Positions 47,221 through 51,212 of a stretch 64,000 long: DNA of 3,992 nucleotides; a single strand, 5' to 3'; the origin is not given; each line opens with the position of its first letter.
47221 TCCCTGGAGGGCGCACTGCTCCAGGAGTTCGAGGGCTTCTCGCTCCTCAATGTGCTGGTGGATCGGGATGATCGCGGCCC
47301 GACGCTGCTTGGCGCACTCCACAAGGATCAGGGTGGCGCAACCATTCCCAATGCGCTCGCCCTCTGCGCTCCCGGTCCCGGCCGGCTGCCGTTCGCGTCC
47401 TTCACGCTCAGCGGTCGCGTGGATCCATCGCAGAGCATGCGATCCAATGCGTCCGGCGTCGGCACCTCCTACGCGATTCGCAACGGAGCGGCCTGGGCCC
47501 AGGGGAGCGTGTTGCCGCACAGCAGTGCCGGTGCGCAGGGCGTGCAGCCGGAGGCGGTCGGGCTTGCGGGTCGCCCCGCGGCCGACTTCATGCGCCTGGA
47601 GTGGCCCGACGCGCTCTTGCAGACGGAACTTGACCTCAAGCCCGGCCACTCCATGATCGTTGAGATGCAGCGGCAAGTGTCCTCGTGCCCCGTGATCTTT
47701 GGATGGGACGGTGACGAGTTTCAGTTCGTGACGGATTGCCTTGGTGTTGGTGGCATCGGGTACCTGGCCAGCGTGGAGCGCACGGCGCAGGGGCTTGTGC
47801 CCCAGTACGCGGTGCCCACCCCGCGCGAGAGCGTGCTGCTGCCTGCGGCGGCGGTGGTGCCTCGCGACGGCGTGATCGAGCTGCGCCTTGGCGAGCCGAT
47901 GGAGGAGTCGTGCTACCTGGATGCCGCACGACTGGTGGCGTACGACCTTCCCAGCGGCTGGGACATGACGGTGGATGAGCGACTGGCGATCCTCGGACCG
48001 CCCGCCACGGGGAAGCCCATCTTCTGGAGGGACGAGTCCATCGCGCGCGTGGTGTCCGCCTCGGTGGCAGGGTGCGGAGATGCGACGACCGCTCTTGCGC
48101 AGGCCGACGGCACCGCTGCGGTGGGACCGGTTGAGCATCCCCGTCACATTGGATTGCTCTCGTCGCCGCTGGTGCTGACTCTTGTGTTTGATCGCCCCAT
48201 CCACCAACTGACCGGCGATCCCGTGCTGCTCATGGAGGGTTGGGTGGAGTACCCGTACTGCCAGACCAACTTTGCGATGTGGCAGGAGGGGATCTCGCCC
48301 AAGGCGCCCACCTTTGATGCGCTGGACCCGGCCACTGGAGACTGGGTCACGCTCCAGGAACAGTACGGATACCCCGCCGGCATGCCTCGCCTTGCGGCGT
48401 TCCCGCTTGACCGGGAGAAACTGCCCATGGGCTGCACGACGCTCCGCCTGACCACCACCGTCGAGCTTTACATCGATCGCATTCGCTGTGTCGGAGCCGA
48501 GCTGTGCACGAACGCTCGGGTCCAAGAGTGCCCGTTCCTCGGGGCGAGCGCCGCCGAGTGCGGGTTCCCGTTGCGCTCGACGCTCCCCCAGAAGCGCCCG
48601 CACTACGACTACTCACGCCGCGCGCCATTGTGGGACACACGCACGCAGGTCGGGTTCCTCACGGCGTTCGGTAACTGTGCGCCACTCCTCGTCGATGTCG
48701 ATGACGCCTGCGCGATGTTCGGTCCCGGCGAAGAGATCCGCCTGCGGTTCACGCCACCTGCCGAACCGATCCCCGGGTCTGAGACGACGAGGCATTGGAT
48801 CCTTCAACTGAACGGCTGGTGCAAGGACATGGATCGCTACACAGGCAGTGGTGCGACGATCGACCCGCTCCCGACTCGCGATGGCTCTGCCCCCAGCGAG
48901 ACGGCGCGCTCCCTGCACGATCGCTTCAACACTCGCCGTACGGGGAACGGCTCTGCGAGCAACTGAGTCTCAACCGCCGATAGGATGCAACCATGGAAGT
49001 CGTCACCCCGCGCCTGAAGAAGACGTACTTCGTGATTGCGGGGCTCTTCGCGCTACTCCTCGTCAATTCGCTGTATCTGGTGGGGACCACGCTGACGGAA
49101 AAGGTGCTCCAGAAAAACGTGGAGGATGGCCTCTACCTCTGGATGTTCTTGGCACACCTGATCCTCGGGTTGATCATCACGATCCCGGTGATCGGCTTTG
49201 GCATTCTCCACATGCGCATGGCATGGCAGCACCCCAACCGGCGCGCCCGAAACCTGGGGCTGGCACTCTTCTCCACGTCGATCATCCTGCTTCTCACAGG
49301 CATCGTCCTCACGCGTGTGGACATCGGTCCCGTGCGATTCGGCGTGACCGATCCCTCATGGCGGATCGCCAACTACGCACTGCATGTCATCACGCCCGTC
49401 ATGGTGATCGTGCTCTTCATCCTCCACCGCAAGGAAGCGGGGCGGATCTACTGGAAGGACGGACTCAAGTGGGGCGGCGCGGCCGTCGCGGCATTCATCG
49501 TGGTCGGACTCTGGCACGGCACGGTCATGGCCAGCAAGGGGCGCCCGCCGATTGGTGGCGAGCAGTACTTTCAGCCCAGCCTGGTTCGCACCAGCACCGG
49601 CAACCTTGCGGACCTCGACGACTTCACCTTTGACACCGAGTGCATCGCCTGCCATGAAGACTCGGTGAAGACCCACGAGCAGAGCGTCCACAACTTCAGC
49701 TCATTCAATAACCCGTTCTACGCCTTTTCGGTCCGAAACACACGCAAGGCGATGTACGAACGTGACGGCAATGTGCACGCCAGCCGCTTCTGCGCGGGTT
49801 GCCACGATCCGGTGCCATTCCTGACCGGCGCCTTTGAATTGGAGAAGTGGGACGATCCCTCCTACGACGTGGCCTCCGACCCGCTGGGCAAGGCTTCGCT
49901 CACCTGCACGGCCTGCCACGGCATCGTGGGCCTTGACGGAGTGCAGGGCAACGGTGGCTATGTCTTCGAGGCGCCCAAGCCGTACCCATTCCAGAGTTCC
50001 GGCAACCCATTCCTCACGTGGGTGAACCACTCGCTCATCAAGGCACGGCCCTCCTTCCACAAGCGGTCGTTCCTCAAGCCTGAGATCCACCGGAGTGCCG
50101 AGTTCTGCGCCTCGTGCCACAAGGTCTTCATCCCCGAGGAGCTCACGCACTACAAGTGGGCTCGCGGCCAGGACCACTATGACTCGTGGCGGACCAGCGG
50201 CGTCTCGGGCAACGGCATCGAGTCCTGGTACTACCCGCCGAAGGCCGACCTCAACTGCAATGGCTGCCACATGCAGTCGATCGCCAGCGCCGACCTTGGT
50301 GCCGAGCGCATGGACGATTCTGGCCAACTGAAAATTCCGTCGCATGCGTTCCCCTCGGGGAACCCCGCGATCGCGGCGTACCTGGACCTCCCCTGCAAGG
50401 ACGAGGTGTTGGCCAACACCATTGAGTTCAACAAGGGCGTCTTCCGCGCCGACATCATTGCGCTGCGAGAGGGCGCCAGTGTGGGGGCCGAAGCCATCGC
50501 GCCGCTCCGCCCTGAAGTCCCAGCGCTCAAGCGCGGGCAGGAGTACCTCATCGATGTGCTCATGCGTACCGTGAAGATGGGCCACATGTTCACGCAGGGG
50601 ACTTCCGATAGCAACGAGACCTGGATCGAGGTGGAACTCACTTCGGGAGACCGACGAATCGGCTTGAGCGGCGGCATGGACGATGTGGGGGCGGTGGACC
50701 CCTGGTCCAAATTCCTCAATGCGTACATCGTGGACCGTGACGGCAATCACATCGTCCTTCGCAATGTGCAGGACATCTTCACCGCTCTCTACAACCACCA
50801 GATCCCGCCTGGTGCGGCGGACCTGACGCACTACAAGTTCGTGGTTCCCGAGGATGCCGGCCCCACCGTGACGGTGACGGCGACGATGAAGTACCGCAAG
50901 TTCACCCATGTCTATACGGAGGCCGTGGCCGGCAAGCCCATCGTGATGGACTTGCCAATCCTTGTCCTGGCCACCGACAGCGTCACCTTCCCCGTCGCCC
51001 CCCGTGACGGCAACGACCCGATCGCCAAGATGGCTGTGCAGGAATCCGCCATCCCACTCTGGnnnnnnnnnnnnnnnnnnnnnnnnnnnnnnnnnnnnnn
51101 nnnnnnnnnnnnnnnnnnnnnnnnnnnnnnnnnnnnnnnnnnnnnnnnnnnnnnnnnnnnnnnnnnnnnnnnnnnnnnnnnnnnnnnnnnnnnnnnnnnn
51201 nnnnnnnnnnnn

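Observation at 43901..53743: Candidate undescribed envelope redox system: ferredoxin - nitrilase-family hydrolase - TPR/FG-GAP/UnbV giant - membrane penta-heme cytochrome/TPR - CRTAC1, ending in a clean terminator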

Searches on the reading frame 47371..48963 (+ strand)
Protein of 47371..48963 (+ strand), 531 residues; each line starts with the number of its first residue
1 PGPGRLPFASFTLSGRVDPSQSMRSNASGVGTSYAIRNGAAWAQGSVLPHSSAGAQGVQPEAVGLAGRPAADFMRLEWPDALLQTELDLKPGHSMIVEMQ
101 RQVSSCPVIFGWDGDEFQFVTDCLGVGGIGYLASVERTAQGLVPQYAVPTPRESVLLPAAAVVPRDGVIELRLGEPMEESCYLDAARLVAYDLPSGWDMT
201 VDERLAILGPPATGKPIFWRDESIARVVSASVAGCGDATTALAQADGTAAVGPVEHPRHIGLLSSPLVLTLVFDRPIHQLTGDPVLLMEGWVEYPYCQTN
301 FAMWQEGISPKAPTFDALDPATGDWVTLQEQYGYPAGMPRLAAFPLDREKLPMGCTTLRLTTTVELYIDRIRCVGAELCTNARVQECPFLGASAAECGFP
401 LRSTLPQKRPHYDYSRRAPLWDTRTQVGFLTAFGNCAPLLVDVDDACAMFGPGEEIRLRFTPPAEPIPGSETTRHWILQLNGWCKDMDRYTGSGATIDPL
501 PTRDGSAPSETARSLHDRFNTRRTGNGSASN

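Call 64: predict_structure(alignment_id=A3)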
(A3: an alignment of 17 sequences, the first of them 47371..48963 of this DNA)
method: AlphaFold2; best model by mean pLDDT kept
length: 531 residues; sequences in the alignment: 17
mean_pLDDT: 80.6   pTM: 0.83
mean pLDDT of the five models: 80.6, 80.1, 80.0, 78.2, 72.9
residues with pLDDT >= 90: 183; 70-90: 234; 50-70: 79; < 50: 35
segments of 3 or more residues with pLDDT < 50: 1-3, 17-25, 50-57, 489-492, 524-531
pLDDT, mean of each block of 10 residues (from residue 1): 62 60 52 82 72 49 82 78 75 73 70 95 69 74 71 89 95 82 93 94 73 85 95 93 83 76 90 96 93 69 76 93 94 76 89 97 90 95 95 90 75 85 73 90 85 91 83 93 67 57 78 86 47 32
secondary structure, 60 per line:
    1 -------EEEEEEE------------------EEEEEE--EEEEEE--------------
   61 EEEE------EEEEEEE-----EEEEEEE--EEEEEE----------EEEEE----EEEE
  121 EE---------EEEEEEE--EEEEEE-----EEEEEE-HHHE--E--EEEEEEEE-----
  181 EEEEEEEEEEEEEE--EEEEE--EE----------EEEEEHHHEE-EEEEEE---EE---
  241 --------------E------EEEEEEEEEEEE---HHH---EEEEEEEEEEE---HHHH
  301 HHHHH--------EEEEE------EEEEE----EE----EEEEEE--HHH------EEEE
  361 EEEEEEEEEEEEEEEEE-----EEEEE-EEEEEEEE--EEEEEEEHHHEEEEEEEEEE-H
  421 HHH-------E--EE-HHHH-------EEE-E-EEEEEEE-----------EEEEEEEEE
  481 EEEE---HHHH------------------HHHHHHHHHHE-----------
elements in order: E8-14 E33-38 E41-46 E61-64 E71-77 E83-89 E92-97 E108-112 E117-122 E132-138 E141-146 E152-157 E168-175 E181-194 E197-201 E216-220 E227-232 E262-273 E283-293 H297-305 E314-318 E325-329 E340-345 E357-377 E383-387 E389-396 E399-405 E409-418 H420-423 H437-440 E448-450 E454-460 E472-484 H488-491 H510-519

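Call 66: fold_search(model_id=the predicted structure, library=pdb)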
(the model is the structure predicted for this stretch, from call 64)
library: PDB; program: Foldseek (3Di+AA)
matches with E <= 10: 1193; with E <= 0.001: 1
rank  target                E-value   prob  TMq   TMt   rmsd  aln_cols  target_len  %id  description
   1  6a48                  1.9e-04  0.66  0.14  0.12  22.1       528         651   12  Crystal structure of reelin N-terminal region (released 2019-06-19)
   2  8axs_A                1.4e-03  0.25  0.12  0.11  19.2       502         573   10  Sialidases and Fucosidases of Akkermansia muciniphila are key for rapid growth on colonic mucin and nutrient sharing a (released 2023-03-01)
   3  8axi_B                2.0e-03  0.23  0.12  0.11  19.8       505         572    9  Sialidases and Fucosidases of Akkermansia muciniphila are key for rapid growth on colonic mucin and nutrient sharing a (released 2023-03-01)
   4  8axs_B                2.3e-03  0.15  0.10  0.09  20.0       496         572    9  Sialidases and Fucosidases of Akkermansia muciniphila are key for rapid growth on colonic mucin and nutrient sharing a (released 2023-03-01)
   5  2df7_J                3.9e-03  0.10  0.09  0.11  25.5       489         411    9  Crystal structure of infectious bursal disease virus VP2 subviral particle (released 2006-06-27)
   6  7vrp_B                4.9e-03  0.12  0.09  0.11  27.8       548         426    8  Structure of infectious bursal disease virus Gx strain (released 2022-03-30)
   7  6vls_D                5.4e-03  0.14  0.13  0.09  25.9       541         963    7  Structure of C-terminal fragment of Vip3A toxin (released 2020-07-22)
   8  1jhj                  8.7e-03  1.00  0.18  0.49   6.7       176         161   10  Crystal structure of the APC10/Doc1 subunit of the human anaphase-promoting complex (released 2001-10-24)
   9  8tar_L                8.7e-03  1.00  0.14  0.36   6.8       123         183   10  APC/C-CDH1-UBE2C-Ubiquitin-CyclinB-NTD (released 2023-09-27)
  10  5b4x_C                8.7e-03  0.25  0.19  0.15  34.3       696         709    9  Crystal structure of the ApoER2 ectodomain in complex with the Reelin R56 fragment (released 2017-04-26)
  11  2e26_A                1.0e-02  0.18  0.15  0.12  30.1       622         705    9  Crystal structure of two repeat fragment of reelin (released 2007-05-22)
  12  1k42_MODEL_1_A        1.2e-02  0.60  0.13  0.32  11.6       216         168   12  The Solution Structure of the CBM4-2 Carbohydrate Binding Module from a Thermostable Rhodothermus marinus Xyla (released 2002-05-29)
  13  3a7q_A                1.2e-02  0.20  0.15  0.12  30.2       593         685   10  Structural basis for specific recognition of reelin by its receptors (released 2010-03-23)
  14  5j7o_F                1.3e-02  0.06  0.10  0.09  31.3       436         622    9  Faustovirus major capsid protein (released 2016-05-18)
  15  2df7_L                1.5e-02  0.08  0.09  0.11  25.8       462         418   10  Crystal structure of infectious bursal disease virus VP2 subviral particle (released 2006-06-27)
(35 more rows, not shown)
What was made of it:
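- The giant's C-terminus resembles CBM/discoidin-like jelly rolls (call 66).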

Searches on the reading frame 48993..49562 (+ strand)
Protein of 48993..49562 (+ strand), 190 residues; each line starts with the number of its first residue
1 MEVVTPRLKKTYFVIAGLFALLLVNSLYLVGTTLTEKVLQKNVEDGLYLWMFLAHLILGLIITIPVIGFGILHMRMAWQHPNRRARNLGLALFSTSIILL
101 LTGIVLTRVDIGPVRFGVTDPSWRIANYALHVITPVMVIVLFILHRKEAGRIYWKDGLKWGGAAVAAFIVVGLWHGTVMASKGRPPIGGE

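Call 45: search_protein_families(library=pfam, proteins=[window:48993-49562:+], max_evalue=10)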
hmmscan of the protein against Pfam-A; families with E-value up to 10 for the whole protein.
window:48993-49562:+ (190 aa): 5 families
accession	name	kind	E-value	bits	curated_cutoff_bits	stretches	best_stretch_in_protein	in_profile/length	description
PF08733.15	PalH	-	0.023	14.2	34.1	1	8-172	177-299/332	PalH/RIM21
PF04746.17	DUF575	-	0.21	12.3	25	1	53-93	12-50/101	Protein of unknown function (DUF575)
PF05915.17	TMEM_230_134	-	0.6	10.7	26.8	1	5-74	40-98/119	Transmembrane proteins 230/134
PF04238.17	DUF420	-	0.85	10.4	30.5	1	12-105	35-125/130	Protein of unknown function (DUF420)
PF03631.20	Virul_fac_BrkB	-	8.9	6.3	33.7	2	6-76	113-183/259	Virulence factor BrkB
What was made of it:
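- Tried and rejected: Pfam at E<=10 on ten N-terminal domains gave only noise (call 45).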

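Call 80: search_solved_structures(query=A5, max_evalue=10, show_alignments=2)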
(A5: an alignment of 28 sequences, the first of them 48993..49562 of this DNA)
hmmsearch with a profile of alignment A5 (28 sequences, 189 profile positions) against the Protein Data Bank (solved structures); distinct sequences matched with E-value up to 10: 1.
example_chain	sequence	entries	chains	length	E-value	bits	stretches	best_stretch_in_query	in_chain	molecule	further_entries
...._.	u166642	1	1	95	0.33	13.9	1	32-71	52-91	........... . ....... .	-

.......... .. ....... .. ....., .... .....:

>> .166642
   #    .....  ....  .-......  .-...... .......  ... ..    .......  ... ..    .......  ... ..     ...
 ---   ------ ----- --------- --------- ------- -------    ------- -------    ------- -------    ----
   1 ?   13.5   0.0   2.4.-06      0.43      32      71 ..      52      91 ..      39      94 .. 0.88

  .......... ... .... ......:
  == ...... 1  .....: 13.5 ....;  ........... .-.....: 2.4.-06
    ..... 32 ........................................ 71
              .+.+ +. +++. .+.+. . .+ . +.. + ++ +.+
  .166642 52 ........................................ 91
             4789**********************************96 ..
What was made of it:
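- On Transmembrane di-heme cytochrome b (FdnI, NarI, CybB or b561 kind): No PDB sequence relative: the best hit has E 0.33 and is unrelated (call 80).
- The transmembrane domain matches no known heme-b family in Pfam or PDB (calls 45, 80), so b-heme binding rests on the histidine pattern alone.
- Tried and rejected: A PDB profile search with the transmembrane domain gave only noise (call 80).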

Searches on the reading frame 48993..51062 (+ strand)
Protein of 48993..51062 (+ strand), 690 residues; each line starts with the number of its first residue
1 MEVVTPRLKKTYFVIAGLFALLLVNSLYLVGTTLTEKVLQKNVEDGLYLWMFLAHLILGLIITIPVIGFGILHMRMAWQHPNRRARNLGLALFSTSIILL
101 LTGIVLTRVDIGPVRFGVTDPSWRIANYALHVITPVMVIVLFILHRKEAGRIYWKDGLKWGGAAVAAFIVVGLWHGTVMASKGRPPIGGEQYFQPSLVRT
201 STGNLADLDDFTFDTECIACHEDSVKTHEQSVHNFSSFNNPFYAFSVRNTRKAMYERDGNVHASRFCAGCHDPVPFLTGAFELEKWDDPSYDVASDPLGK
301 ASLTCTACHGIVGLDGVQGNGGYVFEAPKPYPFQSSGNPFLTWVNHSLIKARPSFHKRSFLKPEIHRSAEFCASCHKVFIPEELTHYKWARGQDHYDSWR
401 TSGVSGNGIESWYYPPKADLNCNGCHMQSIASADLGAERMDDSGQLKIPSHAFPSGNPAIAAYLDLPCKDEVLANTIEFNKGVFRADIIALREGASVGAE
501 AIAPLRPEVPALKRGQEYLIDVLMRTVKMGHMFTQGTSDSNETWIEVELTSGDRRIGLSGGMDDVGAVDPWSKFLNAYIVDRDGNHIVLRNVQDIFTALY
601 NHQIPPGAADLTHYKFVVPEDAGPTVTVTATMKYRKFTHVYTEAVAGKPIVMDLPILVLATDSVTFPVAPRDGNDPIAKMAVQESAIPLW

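Call 84: search_protein_representatives(protein=window:48993-51062:+)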
Query: 690 residues. Proteins with E-value up to 0.001 (for the whole library): 2285; up to 1e-10: 1390; up to 1e-30: 462. The best 150 are listed.
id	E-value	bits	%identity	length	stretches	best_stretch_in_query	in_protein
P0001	0.0e+00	1625.7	100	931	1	1-690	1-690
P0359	1.6e-215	733.7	50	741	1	3-673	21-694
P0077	1.1e-211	721.1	48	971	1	3-670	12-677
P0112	2.7e-209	713.2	48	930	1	19-670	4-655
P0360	2.5e-195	667.0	46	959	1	4-670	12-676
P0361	2.5e-187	640.5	47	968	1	3-673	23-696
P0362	1.7e-171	588.3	43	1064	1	4-675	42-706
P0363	7.5e-167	572.9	42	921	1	3-668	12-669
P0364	4.6e-164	563.7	44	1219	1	4-688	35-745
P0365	1.8e-163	561.7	46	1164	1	4-670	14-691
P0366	1.3e-160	552.2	43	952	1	3-685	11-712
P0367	1.5e-158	545.5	41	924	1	3-669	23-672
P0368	3.9e-157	540.8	43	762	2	298-690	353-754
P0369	6.4e-155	533.4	41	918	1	14-663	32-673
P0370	1.9e-149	515.3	43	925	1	3-669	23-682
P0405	7.2e-97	341.5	32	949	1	12-650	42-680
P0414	7.1e-86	305.2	31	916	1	7-636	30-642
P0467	4.9e-67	242.9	29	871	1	39-665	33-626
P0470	3.5e-66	240.1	31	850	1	14-667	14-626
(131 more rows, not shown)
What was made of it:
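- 48993..51788 (+): Membrane cytochrome (931 aa): five transmembrane helices, five c-heme sites, a beta-sandwich and a TPR arm. 462 clusters at E<=1e-30 (call 84).
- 462 clusters at 50% identity reach E<=1e-30 (call 84).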

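Call 85: find_encoding_contigs(protein=P0467, flank=8000, max_places=2)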
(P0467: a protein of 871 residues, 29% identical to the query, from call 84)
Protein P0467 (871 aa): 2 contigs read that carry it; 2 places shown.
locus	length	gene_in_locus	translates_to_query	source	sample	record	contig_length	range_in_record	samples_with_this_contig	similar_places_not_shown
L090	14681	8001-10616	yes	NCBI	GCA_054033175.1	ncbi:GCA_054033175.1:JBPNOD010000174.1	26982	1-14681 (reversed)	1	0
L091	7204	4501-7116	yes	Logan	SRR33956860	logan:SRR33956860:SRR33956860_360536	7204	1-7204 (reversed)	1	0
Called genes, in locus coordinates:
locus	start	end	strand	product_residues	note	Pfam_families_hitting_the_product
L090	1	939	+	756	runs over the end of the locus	PF13567:DUF4131, PF03772:Competence, PF00753:Lactamase_B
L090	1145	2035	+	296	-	PF00581:Rhodanese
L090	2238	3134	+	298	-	PF05048:NosD (faint), PF13229:Beta_helix (faint)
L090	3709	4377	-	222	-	PF11319:VasI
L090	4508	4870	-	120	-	-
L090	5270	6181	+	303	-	PF14559:TPR_19 (faint), PF07719:TPR_2 (faint), PF12895:ANAPC3 (faint), PF13181:TPR_8 (faint)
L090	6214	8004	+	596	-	PF01839:FG-GAP (faint), PF13517:FG-GAP_3, PF07593:UnbV_ASPIC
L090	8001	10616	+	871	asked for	PF07719:TPR_2 (faint), PF13428:TPR_14 (faint), PF14559:TPR_19 (faint), PF13371:TPR_9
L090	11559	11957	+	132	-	PF14312:FG-GAP_2 (weak)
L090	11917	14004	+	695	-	PF14312:FG-GAP_2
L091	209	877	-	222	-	PF11319:VasI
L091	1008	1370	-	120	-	-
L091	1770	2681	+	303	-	PF14559:TPR_19 (faint), PF07719:TPR_2 (faint), PF12895:ANAPC3 (faint), PF13181:TPR_8 (faint)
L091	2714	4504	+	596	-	PF01839:FG-GAP (faint), PF13517:FG-GAP_3, PF07593:UnbV_ASPIC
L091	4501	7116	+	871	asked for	PF07719:TPR_2 (faint), PF13428:TPR_14 (faint), PF14559:TPR_19 (faint), PF13371:TPR_9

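Call 86: find_encoding_contigs(protein=P0414, flank=8000, max_places=2)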
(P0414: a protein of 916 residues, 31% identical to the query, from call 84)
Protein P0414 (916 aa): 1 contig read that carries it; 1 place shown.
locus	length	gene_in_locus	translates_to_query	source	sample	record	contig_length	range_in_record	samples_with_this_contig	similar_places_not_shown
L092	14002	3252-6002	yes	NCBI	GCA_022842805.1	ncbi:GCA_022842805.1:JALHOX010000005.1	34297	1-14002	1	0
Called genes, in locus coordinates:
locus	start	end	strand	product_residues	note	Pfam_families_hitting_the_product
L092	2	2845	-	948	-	?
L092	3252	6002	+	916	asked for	PF14522:Cytochrome_C7 (faint), PF22113:Mtrc-MtrF_II-IV_dom (faint), PF13435:Cytochrome_C554 (weak)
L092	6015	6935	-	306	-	PF02517:Rce1-like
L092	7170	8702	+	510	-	-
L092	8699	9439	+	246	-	PF00535:Glycos_transf_2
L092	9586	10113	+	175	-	-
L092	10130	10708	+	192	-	PF01728:FtsJ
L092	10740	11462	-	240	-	PF01209:Ubie_methyltran, PF05148:Methyltransf_8 (weak), PF13489:Methyltransf_23, PF13649:Methyltransf_25, PF13847:Methyltransf_31, PF08241:Methyltransf_11, PF08242:Methyltransf_12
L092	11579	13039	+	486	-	-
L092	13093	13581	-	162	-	PF00392:GntR (weak), PF01325:Fe_dep_repress, PF01978:TrmB (faint), PF12802:MarR_2 (weak), PF13545:HTH_Crp_2 (weak), PF02742:Fe_dep_repr_C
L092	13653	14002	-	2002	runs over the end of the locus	-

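Call 87: find_encoding_contigs(protein=P0405, flank=8000, max_places=1)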
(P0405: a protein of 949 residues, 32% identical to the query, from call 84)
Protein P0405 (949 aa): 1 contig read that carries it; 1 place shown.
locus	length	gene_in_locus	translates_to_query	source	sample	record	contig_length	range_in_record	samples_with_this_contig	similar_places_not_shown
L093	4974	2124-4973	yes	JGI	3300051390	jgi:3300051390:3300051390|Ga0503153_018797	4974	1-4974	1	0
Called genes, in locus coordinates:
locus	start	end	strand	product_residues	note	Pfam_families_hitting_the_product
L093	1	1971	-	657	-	?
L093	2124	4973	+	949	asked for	PF22113:Mtrc-MtrF_II-IV_dom (faint)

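Call 88: find_encoding_contigs(protein=P0470, flank=8000, max_places=1)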
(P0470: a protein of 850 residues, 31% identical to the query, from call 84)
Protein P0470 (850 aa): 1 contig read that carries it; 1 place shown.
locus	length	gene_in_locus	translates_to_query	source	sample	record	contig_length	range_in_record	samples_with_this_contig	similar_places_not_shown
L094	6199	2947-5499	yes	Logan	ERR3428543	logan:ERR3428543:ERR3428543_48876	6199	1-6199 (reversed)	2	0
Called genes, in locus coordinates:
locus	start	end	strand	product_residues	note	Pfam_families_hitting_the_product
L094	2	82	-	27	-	?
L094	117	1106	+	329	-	PF13428:TPR_14 (faint), PF13432:TPR_16 (faint), PF14559:TPR_19 (faint), PF13176:TPR_7 (faint), PF12895:ANAPC3 (faint), PF07719:TPR_2 (faint)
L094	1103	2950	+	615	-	PF01839:FG-GAP (faint), PF13517:FG-GAP_3, PF07593:UnbV_ASPIC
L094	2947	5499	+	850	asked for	PF13435:Cytochrome_C554 (faint), PF13428:TPR_14 (faint), PF14559:TPR_19 (faint)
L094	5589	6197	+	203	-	?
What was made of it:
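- Members at 29-31% identity keep the link in the permuted order TPR-CRTAC1-cytochrome, again with 4-nt overlaps (calls 85, 88).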

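Call 89: search_protein_families(library=pfam, proteins=[L093:1-1971:-, L092:2-2845:-], max_evalue=0.001)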
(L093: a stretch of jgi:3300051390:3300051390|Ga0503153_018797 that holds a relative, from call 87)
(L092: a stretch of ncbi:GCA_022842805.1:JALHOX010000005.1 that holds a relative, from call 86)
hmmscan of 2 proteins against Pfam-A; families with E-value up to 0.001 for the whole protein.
L093:1-1971:- (657 aa): 2 families
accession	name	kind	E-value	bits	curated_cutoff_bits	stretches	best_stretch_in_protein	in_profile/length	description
PF01326.24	PPDK_N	-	6.7e-25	88.5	27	1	441-657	3-211/328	Pyruvate phosphate dikinase, AMP/ATP-binding domain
PF00072.30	Response_reg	-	9.1e-08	32.7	30.2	0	69-124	23-77/111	Response regulator receiver domain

L092:2-2845:- (948 aa): 2 families
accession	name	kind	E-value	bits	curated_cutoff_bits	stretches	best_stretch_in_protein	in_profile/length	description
PF01326.24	PPDK_N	-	8e-31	108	27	1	449-816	3-315/328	Pyruvate phosphate dikinase, AMP/ATP-binding domain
PF00072.30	Response_reg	-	1.5e-08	35.3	30.2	0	213-308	6-89/111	Response regulator receiver domain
